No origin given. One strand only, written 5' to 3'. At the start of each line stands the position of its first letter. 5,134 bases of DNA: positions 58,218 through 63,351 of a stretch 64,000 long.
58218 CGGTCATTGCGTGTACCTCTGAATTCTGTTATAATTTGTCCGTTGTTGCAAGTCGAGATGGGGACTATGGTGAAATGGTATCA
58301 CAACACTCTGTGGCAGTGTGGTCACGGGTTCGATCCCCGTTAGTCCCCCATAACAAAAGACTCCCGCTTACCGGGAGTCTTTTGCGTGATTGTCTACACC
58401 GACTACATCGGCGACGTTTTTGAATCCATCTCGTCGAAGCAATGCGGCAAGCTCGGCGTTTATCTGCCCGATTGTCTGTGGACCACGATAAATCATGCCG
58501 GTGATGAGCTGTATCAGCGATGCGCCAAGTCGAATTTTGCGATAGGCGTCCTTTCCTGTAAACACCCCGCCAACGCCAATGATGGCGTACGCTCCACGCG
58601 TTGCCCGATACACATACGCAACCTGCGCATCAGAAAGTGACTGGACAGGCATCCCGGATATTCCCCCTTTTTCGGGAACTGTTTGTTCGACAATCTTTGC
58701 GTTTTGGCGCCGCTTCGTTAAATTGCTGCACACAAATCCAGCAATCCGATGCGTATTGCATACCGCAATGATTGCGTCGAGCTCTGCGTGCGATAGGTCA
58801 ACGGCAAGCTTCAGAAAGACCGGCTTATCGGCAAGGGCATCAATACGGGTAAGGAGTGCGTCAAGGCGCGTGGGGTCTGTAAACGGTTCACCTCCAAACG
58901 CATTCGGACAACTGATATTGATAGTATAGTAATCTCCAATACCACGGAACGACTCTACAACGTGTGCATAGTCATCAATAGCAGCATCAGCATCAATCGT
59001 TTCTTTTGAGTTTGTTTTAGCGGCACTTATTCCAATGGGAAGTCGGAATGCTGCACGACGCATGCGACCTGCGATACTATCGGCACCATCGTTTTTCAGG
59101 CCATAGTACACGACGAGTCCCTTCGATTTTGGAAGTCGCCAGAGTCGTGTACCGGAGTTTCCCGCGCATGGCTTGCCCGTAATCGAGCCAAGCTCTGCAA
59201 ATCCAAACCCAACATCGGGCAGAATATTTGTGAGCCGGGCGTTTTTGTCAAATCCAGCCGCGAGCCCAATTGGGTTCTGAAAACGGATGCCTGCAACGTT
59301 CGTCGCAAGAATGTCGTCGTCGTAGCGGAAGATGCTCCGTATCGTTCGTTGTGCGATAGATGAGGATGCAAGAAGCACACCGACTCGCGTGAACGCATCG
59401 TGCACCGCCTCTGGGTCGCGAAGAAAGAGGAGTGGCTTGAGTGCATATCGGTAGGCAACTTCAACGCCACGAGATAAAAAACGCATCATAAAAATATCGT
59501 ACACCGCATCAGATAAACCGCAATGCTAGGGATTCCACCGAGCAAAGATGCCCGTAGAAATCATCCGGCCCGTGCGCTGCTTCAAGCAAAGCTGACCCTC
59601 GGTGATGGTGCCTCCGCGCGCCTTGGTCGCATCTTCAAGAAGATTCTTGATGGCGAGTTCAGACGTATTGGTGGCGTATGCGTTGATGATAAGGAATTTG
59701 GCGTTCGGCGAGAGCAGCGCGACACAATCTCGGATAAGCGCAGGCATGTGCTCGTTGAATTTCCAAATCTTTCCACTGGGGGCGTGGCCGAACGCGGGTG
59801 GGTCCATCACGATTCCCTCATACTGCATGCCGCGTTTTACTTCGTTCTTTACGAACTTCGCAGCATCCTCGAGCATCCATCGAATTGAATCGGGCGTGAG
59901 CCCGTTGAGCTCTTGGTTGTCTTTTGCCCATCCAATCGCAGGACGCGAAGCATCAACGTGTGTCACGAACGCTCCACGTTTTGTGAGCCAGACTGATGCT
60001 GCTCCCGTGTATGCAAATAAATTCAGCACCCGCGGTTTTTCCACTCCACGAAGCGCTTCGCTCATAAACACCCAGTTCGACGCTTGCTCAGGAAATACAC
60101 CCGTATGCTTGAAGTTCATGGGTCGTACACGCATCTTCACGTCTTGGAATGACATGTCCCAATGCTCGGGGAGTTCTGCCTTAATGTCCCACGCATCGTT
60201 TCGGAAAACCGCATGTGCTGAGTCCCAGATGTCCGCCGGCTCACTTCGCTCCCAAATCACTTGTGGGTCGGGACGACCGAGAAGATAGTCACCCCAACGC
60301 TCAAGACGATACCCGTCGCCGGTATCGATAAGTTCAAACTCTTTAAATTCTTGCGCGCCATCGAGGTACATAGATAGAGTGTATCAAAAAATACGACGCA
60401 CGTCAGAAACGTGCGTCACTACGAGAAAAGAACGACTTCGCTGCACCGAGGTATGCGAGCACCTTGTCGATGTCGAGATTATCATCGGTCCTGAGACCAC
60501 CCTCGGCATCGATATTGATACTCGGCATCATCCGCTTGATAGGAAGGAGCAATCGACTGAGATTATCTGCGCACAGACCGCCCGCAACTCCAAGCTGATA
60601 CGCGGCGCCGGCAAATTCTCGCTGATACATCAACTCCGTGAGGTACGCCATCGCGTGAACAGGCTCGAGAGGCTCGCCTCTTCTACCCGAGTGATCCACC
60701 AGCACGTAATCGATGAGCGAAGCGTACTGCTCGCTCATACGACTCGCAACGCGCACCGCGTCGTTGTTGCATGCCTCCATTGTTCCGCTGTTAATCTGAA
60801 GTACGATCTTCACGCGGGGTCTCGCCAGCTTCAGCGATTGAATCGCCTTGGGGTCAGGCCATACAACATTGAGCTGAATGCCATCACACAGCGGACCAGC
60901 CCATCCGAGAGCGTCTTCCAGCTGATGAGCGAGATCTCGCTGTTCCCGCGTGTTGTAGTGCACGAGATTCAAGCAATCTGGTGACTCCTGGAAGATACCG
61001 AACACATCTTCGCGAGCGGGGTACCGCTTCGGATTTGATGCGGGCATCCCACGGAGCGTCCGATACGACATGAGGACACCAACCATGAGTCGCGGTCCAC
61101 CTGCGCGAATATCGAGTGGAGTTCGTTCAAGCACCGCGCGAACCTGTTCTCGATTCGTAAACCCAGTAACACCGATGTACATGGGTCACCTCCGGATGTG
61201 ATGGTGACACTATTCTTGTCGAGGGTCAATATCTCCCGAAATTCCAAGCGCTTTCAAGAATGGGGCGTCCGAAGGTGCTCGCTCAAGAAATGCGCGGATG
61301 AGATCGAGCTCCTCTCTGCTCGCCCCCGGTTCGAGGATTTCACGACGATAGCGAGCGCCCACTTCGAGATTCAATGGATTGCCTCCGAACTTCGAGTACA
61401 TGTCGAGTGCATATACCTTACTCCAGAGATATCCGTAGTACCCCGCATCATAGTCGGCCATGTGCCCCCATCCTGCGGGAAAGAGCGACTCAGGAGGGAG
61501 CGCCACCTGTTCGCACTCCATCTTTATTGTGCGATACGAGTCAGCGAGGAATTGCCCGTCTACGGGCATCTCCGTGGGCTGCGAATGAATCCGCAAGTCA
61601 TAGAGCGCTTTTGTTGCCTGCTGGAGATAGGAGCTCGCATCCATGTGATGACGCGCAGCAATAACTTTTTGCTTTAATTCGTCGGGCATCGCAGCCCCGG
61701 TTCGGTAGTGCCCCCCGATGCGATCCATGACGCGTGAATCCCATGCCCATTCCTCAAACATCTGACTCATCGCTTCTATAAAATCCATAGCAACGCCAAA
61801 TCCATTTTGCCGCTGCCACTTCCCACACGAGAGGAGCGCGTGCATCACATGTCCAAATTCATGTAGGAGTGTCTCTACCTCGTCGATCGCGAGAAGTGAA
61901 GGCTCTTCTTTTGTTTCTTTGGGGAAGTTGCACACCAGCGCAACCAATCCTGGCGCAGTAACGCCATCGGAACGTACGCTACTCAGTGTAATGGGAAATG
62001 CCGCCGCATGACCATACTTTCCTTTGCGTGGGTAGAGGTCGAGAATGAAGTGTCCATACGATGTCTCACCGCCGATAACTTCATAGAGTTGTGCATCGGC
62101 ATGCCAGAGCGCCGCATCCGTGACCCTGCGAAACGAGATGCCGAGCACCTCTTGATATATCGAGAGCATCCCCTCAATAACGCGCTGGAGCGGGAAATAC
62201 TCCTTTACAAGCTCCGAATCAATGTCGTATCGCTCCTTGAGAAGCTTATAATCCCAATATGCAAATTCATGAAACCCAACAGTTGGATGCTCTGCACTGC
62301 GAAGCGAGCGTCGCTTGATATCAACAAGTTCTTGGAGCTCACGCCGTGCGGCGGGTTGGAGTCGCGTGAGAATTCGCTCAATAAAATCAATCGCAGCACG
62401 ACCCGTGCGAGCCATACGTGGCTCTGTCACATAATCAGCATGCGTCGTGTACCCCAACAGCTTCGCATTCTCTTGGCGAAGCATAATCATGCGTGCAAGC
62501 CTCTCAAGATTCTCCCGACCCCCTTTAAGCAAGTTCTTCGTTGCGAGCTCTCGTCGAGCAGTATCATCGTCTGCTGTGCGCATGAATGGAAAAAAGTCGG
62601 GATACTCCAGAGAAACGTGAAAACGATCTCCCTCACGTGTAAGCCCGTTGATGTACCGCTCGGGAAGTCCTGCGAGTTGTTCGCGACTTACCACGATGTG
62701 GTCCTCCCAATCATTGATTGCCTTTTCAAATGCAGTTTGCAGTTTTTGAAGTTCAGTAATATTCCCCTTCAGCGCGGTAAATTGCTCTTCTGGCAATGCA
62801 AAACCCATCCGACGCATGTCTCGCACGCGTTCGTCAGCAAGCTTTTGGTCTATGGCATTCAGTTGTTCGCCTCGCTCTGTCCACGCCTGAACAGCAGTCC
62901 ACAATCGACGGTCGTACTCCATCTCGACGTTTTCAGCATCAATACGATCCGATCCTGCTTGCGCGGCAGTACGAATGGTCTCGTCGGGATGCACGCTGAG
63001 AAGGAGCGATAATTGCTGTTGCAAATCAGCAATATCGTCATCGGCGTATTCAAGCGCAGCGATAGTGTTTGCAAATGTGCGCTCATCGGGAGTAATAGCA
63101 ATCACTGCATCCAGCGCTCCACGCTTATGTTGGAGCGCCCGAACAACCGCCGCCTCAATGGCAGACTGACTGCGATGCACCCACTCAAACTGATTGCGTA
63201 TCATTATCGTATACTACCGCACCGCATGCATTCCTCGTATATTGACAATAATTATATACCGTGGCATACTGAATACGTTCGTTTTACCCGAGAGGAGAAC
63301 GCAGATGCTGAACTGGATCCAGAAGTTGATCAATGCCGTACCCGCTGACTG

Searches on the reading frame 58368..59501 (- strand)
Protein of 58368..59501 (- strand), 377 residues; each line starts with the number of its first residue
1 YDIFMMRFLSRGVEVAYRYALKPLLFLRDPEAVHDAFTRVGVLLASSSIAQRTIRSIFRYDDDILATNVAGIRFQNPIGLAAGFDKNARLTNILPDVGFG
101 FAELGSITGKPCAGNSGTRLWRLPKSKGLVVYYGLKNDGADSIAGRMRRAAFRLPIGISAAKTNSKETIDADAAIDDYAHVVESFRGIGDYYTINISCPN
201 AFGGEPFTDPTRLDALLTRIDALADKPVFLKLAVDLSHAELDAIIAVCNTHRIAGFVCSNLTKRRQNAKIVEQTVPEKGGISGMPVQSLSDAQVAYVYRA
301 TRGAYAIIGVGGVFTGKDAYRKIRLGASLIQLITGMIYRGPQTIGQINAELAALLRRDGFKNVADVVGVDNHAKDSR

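Call 57: search_protein_families(library=pfam, proteins=[window:58368-59501:-], max_evalue=0.00001)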
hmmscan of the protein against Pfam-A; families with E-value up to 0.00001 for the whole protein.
window:58368-59501:- (377 aa): 1 family
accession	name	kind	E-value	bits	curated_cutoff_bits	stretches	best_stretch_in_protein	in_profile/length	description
PF01180.27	DHO_dh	-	1.8e-60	205.1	27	1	65-355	2-291/291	Dihydroorotate dehydrogenase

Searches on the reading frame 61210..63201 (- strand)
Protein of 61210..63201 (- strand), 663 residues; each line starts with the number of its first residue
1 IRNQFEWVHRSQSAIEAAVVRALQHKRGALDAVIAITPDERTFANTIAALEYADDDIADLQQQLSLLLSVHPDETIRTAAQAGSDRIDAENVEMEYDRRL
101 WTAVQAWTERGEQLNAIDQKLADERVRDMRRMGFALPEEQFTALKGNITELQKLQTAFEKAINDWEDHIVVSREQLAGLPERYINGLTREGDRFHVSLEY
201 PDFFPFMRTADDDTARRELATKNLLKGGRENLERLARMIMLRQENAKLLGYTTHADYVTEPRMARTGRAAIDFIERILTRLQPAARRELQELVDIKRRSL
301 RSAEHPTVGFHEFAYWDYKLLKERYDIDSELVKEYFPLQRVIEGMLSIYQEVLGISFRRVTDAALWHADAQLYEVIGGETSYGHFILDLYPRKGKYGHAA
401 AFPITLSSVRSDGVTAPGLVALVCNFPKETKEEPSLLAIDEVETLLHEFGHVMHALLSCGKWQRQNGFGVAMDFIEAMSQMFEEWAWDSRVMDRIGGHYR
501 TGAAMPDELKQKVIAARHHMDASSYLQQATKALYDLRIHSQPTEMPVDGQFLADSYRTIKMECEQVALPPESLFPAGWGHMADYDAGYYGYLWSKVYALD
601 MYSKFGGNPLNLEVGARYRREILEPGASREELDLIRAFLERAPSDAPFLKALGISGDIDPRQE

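Call 57: search_protein_families(library=pfam, proteins=[window:61210-63201:-], max_evalue=0.00001)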
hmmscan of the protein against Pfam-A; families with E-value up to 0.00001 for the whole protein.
window:61210-63201:- (663 aa): 1 family
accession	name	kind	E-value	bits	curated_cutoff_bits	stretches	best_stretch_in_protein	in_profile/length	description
PF01432.26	Peptidase_M3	-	1.9e-106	357.6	27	1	207-653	2-456/457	Peptidase family M3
